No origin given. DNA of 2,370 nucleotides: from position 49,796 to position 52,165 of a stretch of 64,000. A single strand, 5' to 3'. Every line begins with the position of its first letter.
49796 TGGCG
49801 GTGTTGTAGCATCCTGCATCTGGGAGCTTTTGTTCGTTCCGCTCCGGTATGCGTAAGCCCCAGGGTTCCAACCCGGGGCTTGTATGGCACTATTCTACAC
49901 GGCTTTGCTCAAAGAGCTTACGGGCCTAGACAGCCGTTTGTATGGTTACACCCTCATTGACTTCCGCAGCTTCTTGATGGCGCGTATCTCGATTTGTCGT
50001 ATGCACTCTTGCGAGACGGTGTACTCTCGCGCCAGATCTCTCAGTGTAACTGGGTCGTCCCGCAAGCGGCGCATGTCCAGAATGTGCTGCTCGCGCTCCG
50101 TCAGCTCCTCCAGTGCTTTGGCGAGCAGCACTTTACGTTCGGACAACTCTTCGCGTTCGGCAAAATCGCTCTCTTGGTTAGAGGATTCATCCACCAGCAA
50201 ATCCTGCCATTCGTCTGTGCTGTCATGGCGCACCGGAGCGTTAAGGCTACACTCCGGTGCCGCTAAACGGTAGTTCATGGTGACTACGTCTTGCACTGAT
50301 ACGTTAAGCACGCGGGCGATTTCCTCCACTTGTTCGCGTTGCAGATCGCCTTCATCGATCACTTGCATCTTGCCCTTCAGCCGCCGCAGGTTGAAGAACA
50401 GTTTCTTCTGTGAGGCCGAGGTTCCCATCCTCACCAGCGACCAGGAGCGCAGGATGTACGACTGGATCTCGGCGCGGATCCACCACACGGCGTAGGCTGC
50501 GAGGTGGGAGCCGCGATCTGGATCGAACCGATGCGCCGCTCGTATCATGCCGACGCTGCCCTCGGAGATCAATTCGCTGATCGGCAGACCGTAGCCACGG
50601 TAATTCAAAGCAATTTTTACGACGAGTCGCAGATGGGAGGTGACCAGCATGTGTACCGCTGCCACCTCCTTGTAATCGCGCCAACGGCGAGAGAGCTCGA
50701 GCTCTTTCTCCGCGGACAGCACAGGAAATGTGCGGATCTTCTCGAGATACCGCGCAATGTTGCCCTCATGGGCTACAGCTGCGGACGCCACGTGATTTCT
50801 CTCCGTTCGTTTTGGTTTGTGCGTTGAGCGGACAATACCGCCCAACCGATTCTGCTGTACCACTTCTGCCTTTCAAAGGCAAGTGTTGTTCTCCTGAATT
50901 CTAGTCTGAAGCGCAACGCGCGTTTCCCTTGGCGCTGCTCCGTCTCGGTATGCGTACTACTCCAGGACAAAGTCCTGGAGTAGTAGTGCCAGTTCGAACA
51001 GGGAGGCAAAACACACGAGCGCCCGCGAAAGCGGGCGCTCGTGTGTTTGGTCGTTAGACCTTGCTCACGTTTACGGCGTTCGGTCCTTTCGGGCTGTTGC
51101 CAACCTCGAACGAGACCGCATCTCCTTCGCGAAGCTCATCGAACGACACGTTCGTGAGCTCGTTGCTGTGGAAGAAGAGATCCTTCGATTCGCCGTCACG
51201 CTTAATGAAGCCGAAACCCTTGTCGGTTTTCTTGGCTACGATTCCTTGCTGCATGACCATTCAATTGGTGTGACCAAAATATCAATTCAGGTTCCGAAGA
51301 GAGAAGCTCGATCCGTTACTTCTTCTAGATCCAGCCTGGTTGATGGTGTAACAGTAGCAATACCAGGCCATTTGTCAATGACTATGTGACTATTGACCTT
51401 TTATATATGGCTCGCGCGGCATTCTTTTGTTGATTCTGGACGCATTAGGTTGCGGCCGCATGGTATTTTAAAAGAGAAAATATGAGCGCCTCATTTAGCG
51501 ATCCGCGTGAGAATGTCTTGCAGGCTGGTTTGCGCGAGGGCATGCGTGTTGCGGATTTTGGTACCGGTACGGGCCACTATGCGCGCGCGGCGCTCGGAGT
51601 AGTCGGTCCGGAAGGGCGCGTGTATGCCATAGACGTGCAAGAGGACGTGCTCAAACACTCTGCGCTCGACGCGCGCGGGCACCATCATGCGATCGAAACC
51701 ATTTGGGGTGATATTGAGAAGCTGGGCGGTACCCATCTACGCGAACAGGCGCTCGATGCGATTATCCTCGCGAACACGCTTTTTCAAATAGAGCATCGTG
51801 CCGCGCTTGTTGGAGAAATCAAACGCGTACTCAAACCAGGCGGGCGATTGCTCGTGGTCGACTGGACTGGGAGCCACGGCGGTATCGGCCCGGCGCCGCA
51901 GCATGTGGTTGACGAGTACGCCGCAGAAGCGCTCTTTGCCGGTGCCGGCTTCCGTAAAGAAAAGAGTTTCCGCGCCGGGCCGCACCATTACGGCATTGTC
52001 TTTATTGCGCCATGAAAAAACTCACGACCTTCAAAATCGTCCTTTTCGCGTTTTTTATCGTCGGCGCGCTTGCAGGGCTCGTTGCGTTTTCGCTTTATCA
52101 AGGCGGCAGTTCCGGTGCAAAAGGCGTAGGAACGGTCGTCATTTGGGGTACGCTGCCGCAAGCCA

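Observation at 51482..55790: Eight-gene translationally coupled operon: SAM methyltransferase, orphan solute-binding-like protein and six tandem, diverged VirB2/T4SS-pilin-like paralogs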

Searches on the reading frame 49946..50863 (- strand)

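Call 8: search_protein_families(library=pfam, proteins=[window:49946-50863:-], max_evalue=0.001)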
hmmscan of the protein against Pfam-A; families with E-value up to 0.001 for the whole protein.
window:49946-50863:- (305 aa): 3 families
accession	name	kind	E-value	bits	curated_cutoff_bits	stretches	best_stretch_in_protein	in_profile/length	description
PF04542.20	Sigma70_r2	-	4.4e-18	65.3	24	1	73-141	1-69/71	Sigma-70 region 2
PF04545.22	Sigma70_r4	-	3.4e-14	52.5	24.1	1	250-301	1-50/50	Sigma-70, region 4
PF00140.25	Sigma70_r1_2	-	6.9e-05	23.2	22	1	38-64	5-31/34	Sigma-70 factor, region 1.2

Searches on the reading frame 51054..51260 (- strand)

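Call 8: search_protein_families(library=pfam, proteins=[window:51054-51260:-], max_evalue=0.001)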
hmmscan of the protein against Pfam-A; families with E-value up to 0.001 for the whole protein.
window:51054-51260:- (68 aa): 2 families
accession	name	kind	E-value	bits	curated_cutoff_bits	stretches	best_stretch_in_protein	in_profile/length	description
PF00313.28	CSD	-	1.9e-19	69.7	27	1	5-67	2-65/66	'Cold-shock' DNA-binding domain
PF08206.17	OB_RNB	-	0.00016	21.7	24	1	12-38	6-32/58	Ribonuclease B OB domain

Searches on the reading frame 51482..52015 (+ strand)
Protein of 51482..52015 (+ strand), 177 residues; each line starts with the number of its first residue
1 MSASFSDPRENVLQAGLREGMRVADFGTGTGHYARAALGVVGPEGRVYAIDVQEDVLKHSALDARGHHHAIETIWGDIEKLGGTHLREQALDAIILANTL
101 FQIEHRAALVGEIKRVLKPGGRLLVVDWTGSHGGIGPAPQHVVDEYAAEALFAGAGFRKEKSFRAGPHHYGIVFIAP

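Call 3: search_protein_families(library=pfam, proteins=[window:51482-52015:+], max_evalue=1)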
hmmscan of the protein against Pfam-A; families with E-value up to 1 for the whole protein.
window:51482-52015:+ (177 aa): 16 families
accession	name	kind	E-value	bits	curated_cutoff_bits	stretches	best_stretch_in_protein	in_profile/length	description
PF13847.12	Methyltransf_31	-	5.7e-16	59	27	1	18-128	2-112/145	Methyltransferase domain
PF08241.18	Methyltransf_11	-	1.3e-14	55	21.2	1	25-125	2-95/95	Methyltransferase domain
PF13649.12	Methyltransf_25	-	1.2e-13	52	27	1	23-121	1-97/97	Methyltransferase domain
PF08242.18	Methyltransf_12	-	1e-09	39.4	30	1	25-123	2-98/98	Methyltransferase domain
PF13489.12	Methyltransf_23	-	1.7e-09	38.1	27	1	9-132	10-123/164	Methyltransferase domain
PF01209.24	Ubie_methyltran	-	2.4e-09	37.3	20.1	1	16-128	44-154/233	ubiE/COQ5 methyltransferase family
PF01135.25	PCMT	-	2.9e-05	24.4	20.3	1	14-78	70-133/210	Protein-L-isoaspartate(D-aspartate) O-methyltransferase (PCMT)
PF05175.20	MTS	-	7.5e-05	22.9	23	1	19-126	31-139/170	Methyltransferase small domain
PF00891.24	Methyltransf_2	-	0.00011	22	22.3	1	21-145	64-184/210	O-methyltransferase domain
PF01728.25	FtsJ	-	0.00015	22.2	24.1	1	17-80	19-77/181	FtsJ-like methyltransferase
PF08704.16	GCD14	-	0.00023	21.3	26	1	16-95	37-118/247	tRNA methyltransferase complex GCD14 subunit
PF06325.19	PrmA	-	0.0011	19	22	1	13-124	155-257/296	Ribosomal protein L11 methyltransferase (PrmA)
PF13578.12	Methyltransf_24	-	0.01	17.1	26.3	1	26-125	3-102/105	Methyltransferase domain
PF20922.3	Anamorsin_N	-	0.012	15.8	27.1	1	95-127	55-89/163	Anamorsin, N-terminal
PF13679.12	Methyltransf_32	-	0.018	15.5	27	1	19-61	25-70/143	Methyltransferase domain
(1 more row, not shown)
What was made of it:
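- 51482..52015 (+): Class I SAM-dependent methyltransferase (MT), 177 aa, cytoplasmic. First gene of the cassette. Pfam Methyltransf_31, _11 and _25, E = 6e-16 to 1e-13 (call 3).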

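Call 32: search_solved_structures(query=window:51482-52012:+, max_evalue=0.001)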
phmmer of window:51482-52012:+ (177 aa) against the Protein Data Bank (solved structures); distinct sequences matched with E-value up to 0.001: 13.
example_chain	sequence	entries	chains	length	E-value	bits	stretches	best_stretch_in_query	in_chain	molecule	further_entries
3dh0_A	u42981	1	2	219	7.8e-21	78.1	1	6-173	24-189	SAM dependent methyltransferase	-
3i9f_A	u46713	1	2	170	2.2e-13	53.8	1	23-174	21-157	Putative type 11 methyltransferase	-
1vl5_A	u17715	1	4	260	2.9e-09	40.4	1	11-129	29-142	unknown conserved protein BH2331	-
5evj_A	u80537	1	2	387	1.6e-07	34.7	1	11-124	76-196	Arsenite methyltransferase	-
5wp5_A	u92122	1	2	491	1.1e-05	28.7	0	4-139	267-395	Phosphomethylethanolamine N-methyltransferase 2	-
4o29_A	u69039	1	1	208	5.3e-05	26.5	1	18-97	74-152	Protein-L-isoaspartate O-methyltransferase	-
5wp4_A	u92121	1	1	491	8.9e-05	25.8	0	9-131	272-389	Phosphoethanolamine N-methyltransferase 1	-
21zq_A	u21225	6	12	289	0.00011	25.4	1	19-146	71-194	MitM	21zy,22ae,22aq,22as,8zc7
8ys9_A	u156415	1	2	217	0.00011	25.4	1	10-130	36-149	Phosphatidylethanolamine N-methyltransferase/phosphatidyl-N-methylethanolamine N-methyltra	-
8zc8_A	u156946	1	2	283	0.00012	25.4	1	19-146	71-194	MitM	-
5mgz_A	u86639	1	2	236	0.00042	23.6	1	12-125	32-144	8-demethylnovobiocic acid C(8)-methyltransferase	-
1ve3_A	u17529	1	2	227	0.0006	23.1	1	13-125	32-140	hypothetical protein PH0226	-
6uak_A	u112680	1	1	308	0.00084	22.6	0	15-124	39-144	SAM dependent methyltransferase LahSB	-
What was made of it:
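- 51482..52015 (+): The closest solved structure is 3dh0, a methyltransferase of unknown function, E = 8e-21 (call 32).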

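Call 57: search_protein_families(library=ncbifam, proteins=[window:51482-52012:+], max_evalue=0.01)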
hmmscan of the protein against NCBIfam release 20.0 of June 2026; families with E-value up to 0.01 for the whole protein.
window:51482-52012:+ (177 aa): 38 families (the best 25 are shown)
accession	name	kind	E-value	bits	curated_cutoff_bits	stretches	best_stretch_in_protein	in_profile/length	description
NF001240.0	PRK00216.1-1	equivalog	3.1e-15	55.9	378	1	13-129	57-172/251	bifunctional demethylmenaquinone methyltransferase/2-methoxy-6-polyprenyl-1,4-benzoquinol methylase UbiE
NF052510.1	methyltran_MpqE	exception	2.6e-13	49.9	335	1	10-129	37-155/234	methyl-plastoquinone biosynthesis methyltransferase MpqE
NF008823.0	PRK11873.1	subfamily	5.1e-13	49.1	263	1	15-128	73-184/272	arsenite methyltransferase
NF041537.1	ArsM_AhpD_UU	exception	2.4e-12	46.3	510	1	17-127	74-182/345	arsenite methyltransferase/AhpD domain selenoprotein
NF043040.1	corrin_prot_MT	hypoth_equivalog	2e-11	43.8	180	1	10-128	32-150/216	corrinoid protein-associated methyltransferase CpaM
NF047649.1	MTase_UXPK_star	exception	6.4e-11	41.8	460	1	17-127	75-183/283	methyltransferase/UXPK-star double selenoprotein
NF041536.1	ArsM_DUF2284_UU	exception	2.3e-10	39.4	575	1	17-127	74-182/459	arsenite methyltransferase/DUF2284 domain selenoprotein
NF001244.0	PRK00216.1-5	equivalog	3.9e-10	39.4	216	1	14-132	43-160/236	bifunctional demethylmenaquinone methyltransferase/2-methoxy-6-polyprenyl-1,4-benzoquinol methylase UbiE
NF045667.1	MTase_DVU1556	equivalog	1.1e-09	38.1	155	1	14-133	17-127/213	DVU_1556 family methyltransferase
TIGR01934.1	MenG_MenH_UbiE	subfamily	3.9e-09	36.1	158.35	1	14-130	34-146/223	ubiquinone/menaquinone biosynthesis methyltransferase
TIGR04364.1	methyltran_FxLD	equivalog_domain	2.2e-08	33.6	320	1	14-125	77-179/394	methyltransferase, FxLD system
NF001243.0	PRK00216.1-4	equivalog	2.7e-08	33.4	235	1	14-127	42-153/237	demethylmenaquinone methyltransferase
NF040538.1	methyl_ArsM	equivalog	7.3e-08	31.9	500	1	18-68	60-110/356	arsinothricin biosynthesis methyltransferase ArsM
TIGR02752.1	MenG_heptapren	equivalog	1.2e-07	31.5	419.85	1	14-127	40-151/231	demethylmenaquinone methyltransferase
TIGR02469.1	CbiT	equivalog_domain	3.8e-07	30.4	78.3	1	15-125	15-120/124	precorrin-6Y C5,15-methyltransferase (decarboxylating) subunit CbiT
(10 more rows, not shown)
